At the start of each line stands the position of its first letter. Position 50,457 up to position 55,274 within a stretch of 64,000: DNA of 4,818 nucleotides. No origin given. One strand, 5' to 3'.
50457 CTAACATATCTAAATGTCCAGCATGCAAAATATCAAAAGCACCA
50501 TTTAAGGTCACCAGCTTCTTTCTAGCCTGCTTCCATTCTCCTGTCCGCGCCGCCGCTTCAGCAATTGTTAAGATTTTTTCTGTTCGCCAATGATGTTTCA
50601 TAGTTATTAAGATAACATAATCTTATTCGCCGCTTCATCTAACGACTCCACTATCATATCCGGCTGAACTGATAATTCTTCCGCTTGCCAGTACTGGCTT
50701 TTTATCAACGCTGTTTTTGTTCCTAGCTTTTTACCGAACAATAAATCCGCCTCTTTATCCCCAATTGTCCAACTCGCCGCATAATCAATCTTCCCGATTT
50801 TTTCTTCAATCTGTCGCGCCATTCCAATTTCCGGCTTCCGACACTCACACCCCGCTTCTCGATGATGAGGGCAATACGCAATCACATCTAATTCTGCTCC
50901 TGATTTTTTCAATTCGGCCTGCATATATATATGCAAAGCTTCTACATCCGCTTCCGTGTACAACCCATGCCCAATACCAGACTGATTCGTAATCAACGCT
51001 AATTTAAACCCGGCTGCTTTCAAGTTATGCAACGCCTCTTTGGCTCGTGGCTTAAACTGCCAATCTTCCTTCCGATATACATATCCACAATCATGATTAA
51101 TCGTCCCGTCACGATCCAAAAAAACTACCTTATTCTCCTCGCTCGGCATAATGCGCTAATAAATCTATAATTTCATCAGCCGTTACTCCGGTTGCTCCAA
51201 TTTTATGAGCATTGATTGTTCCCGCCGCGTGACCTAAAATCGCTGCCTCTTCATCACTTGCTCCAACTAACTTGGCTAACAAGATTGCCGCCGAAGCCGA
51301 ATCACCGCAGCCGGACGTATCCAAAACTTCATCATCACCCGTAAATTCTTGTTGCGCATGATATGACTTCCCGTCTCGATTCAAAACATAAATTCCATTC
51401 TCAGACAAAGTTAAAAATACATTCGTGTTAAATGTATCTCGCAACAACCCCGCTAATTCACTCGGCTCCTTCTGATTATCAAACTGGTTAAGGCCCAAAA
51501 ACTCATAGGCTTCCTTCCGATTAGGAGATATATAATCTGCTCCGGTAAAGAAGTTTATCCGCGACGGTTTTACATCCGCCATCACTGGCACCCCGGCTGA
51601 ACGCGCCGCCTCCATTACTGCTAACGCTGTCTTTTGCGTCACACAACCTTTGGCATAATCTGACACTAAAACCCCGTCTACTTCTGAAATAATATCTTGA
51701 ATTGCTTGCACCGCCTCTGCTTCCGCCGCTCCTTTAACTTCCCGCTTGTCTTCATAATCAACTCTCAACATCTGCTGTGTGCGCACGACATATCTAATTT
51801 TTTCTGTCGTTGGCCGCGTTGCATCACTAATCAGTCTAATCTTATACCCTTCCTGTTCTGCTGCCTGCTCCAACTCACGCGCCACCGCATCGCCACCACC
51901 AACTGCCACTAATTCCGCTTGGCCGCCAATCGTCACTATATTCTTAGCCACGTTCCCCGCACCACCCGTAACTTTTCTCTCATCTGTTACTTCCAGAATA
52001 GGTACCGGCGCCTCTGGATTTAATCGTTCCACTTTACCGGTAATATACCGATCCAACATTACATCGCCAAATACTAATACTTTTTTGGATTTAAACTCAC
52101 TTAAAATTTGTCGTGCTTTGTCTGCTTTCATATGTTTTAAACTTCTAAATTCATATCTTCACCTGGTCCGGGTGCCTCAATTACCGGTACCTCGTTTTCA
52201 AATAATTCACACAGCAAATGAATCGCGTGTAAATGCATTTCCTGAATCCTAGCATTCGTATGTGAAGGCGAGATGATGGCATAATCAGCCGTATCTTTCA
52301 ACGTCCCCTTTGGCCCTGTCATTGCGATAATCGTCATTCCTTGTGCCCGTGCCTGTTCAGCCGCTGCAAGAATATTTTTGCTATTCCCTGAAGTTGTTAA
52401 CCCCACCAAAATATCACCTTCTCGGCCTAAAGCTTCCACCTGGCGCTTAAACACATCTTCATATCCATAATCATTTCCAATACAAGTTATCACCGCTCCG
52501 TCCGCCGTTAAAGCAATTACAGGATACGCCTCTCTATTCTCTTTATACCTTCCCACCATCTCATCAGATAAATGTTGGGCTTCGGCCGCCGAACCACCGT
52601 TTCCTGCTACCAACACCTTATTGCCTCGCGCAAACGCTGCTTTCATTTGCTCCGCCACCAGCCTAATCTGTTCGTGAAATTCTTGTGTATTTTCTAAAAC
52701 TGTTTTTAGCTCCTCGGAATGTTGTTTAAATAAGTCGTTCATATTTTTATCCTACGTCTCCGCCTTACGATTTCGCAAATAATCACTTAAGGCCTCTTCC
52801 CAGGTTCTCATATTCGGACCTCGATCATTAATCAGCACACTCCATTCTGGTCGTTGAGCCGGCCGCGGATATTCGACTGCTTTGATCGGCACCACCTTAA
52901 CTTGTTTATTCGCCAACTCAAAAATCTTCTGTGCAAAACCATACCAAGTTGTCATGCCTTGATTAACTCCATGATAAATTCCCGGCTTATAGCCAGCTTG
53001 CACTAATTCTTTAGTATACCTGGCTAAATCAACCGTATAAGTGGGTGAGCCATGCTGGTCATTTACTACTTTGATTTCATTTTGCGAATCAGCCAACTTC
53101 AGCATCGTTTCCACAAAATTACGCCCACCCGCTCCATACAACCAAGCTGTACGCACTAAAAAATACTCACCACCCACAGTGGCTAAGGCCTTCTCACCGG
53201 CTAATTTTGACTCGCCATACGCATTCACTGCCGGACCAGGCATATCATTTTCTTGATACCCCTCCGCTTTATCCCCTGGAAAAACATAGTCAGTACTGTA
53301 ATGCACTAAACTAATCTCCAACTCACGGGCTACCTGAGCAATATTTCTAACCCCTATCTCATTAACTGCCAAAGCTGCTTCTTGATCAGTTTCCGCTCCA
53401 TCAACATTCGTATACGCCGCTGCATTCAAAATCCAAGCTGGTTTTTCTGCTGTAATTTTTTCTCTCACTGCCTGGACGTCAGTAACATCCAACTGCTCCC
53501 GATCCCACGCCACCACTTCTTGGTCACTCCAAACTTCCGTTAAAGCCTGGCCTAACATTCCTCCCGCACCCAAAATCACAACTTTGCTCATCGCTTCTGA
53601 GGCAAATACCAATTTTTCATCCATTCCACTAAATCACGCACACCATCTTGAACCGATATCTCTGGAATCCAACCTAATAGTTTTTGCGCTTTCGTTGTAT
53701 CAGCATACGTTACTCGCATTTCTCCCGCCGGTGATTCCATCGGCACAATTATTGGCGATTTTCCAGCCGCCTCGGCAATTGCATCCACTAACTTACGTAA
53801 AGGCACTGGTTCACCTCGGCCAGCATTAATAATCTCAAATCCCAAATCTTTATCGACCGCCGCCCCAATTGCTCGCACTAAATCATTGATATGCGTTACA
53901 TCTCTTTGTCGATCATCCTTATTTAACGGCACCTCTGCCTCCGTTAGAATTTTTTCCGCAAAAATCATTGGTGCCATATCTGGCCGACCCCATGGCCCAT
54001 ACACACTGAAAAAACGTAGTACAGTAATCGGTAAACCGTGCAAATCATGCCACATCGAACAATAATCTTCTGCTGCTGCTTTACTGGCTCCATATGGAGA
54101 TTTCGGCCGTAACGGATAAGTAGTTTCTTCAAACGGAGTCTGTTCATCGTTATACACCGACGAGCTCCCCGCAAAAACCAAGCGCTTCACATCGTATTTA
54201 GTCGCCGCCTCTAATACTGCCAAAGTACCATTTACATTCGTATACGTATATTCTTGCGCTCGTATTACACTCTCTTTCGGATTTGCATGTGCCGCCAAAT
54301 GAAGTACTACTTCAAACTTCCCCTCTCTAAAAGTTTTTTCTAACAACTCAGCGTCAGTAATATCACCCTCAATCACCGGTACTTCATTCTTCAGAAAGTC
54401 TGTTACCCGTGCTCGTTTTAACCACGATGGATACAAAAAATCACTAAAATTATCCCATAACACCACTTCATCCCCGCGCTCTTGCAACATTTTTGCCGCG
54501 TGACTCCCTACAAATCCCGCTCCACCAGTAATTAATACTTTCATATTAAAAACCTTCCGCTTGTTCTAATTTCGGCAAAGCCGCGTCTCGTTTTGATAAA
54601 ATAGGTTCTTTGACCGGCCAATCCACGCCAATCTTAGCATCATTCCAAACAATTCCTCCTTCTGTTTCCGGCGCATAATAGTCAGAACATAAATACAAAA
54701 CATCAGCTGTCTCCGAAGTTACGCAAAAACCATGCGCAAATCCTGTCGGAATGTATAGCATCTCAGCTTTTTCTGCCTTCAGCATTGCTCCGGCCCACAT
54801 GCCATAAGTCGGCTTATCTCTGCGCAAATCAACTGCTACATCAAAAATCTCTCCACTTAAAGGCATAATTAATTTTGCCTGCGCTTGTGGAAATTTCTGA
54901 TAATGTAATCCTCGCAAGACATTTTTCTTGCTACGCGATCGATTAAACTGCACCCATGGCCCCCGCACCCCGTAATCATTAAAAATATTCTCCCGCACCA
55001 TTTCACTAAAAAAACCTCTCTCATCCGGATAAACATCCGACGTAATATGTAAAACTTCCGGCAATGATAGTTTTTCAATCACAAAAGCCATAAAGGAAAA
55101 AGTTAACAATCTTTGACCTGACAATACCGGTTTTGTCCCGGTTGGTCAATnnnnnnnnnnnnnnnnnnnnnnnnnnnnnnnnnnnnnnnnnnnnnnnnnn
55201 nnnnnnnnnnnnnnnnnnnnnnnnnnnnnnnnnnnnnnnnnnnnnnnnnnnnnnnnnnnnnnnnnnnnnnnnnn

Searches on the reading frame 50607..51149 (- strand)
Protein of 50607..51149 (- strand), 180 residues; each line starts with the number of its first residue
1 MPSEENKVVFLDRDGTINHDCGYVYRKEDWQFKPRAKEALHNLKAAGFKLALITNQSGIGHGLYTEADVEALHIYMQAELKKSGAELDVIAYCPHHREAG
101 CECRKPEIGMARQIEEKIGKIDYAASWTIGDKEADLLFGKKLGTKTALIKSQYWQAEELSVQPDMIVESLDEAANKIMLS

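Call 62: search_protein_families(library=pfam, proteins=[window:50607-51149:-], max_evalue=0.001)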
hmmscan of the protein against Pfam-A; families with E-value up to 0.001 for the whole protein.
window:50607-51149:- (180 aa): 5 families
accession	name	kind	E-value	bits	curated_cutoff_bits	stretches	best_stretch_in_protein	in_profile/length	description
PF13242.12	Hydrolase_like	-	5e-10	39.6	22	1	103-173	2-75/75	HAD-hyrolase-like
PF08645.17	PNK3P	-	9.8e-10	38.8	22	1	7-131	1-125/161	Polynucleotide kinase 3 phosphatase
PF00702.32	Hydrolase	-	6.9e-06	27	26.4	1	18-143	85-191/191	haloacid dehalogenase-like hydrolase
PF13419.12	HAD_2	-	2.9e-05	24.7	23.8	0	29-57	77-105/178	Haloacid dehalogenase-like hydrolase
PF13344.12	Hydrolase_6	-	0.00039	20.9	27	1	9-59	1-42/101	Haloacid dehalogenase-like hydrolase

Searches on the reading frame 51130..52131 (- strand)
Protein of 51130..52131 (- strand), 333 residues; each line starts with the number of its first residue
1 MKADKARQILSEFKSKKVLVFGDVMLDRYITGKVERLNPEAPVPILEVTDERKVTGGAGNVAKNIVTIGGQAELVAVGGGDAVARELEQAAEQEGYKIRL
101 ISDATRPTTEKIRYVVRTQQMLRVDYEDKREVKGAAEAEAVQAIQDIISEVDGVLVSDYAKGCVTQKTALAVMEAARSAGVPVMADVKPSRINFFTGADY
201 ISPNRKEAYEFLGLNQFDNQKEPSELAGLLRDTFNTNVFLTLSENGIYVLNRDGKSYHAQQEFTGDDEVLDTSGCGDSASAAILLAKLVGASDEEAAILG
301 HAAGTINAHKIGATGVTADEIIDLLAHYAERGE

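Call 62: search_protein_families(library=pfam, proteins=[window:51130-52131:-], max_evalue=0.001)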
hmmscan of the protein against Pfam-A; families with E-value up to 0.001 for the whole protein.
window:51130-52131:- (333 aa): 1 family
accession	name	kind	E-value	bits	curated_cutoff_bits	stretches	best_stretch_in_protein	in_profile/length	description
PF00294.29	PfkB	-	7.3e-32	111.3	25.8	1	16-314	2-296/302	pfkB family carbohydrate kinase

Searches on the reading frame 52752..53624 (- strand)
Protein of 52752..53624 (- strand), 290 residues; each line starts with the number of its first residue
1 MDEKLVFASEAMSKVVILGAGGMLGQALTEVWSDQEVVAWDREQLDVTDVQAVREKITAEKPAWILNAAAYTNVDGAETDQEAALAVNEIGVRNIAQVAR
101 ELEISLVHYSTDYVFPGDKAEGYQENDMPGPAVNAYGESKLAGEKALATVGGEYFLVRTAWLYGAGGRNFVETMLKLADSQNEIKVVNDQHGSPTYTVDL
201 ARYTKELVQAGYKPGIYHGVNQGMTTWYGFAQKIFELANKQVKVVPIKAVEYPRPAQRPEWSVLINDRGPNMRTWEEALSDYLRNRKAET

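Call 62: search_protein_families(library=pfam, proteins=[window:52752-53624:-], max_evalue=0.001)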
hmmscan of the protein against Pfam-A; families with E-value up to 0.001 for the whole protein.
window:52752-53624:- (290 aa): 6 families
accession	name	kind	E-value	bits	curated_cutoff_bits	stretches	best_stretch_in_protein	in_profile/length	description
PF04321.23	RmlD_sub_bind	-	4.7e-91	305.3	27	1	14-285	2-284/287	RmlD substrate binding domain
PF01370.27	Epimerase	-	1.7e-22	80.5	20.9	1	15-189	1-204/240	NAD dependent epimerase/dehydratase family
PF16363.11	GDP_Man_Dehyd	-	1.9e-09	37.9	27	1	44-149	58-166/332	GDP-mannose 4,6 dehydratase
PF02719.21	Polysacc_synt_2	-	1.8e-06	27.8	20.2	1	46-113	62-130/293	Polysaccharide biosynthesis protein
PF01073.25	3Beta_HSD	-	6.6e-06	25.8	22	1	42-197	49-218/280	3-beta hydroxysteroid dehydrogenase/isomerase family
PF07993.18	NAD_binding_4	-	4.3e-05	23.2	20.1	1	59-151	86-192/258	Male sterility protein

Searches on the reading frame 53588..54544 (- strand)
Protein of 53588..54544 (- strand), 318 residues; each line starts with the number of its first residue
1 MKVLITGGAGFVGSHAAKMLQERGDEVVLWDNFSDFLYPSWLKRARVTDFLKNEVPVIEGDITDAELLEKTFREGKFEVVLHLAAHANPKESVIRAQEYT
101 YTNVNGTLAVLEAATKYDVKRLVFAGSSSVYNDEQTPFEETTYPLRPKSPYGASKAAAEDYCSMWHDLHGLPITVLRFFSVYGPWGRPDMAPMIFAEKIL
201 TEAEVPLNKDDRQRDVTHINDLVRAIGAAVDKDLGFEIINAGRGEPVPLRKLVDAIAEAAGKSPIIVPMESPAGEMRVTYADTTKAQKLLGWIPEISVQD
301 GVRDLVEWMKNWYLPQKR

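Call 62: search_protein_families(library=pfam, proteins=[window:53588-54544:-], max_evalue=0.001)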
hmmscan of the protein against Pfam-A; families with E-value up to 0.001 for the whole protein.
window:53588-54544:- (318 aa): 8 families
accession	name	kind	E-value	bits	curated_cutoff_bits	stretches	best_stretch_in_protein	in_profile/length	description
PF01370.27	Epimerase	-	3.5e-55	187.5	20.9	1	3-242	1-240/240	NAD dependent epimerase/dehydratase family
PF16363.11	GDP_Man_Dehyd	-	4.7e-51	174.7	27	1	4-304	1-331/332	GDP-mannose 4,6 dehydratase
PF01073.25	3Beta_HSD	-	1.8e-20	73.5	22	1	4-192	1-191/280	3-beta hydroxysteroid dehydrogenase/isomerase family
PF04321.23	RmlD_sub_bind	-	4.2e-17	62.6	27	1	1-233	1-200/287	RmlD substrate binding domain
PF02719.21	Polysacc_synt_2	-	1e-16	61.4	20.2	1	3-263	1-250/293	Polysaccharide biosynthesis protein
PF07993.18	NAD_binding_4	-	4.6e-13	49.3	20.1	1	5-183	1-209/258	Male sterility protein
PF13460.12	NAD_binding_10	-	3.3e-10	40.6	27.2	1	7-177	1-142/184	NAD(P)H-binding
PF00106.31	adh_short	-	0.00055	19.9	26.6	0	3-74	3-70/195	short chain dehydrogenase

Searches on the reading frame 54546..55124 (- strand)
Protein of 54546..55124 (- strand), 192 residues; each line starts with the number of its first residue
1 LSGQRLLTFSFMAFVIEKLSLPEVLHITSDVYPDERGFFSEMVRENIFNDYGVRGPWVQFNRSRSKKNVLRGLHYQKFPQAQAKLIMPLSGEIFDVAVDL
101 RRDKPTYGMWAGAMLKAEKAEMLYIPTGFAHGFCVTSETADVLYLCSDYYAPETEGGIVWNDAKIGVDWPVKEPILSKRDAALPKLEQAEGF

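Call 62: search_protein_families(library=pfam, proteins=[window:54546-55124:-], max_evalue=0.001)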
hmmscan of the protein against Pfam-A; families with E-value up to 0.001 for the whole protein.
window:54546-55124:- (192 aa): 1 family
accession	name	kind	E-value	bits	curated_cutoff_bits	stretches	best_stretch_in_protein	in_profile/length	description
PF00908.23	dTDP_sugar_isom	-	9.4e-62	208.1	27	1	19-187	2-167/168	dTDP-4-dehydrorhamnose 3,5-epimerase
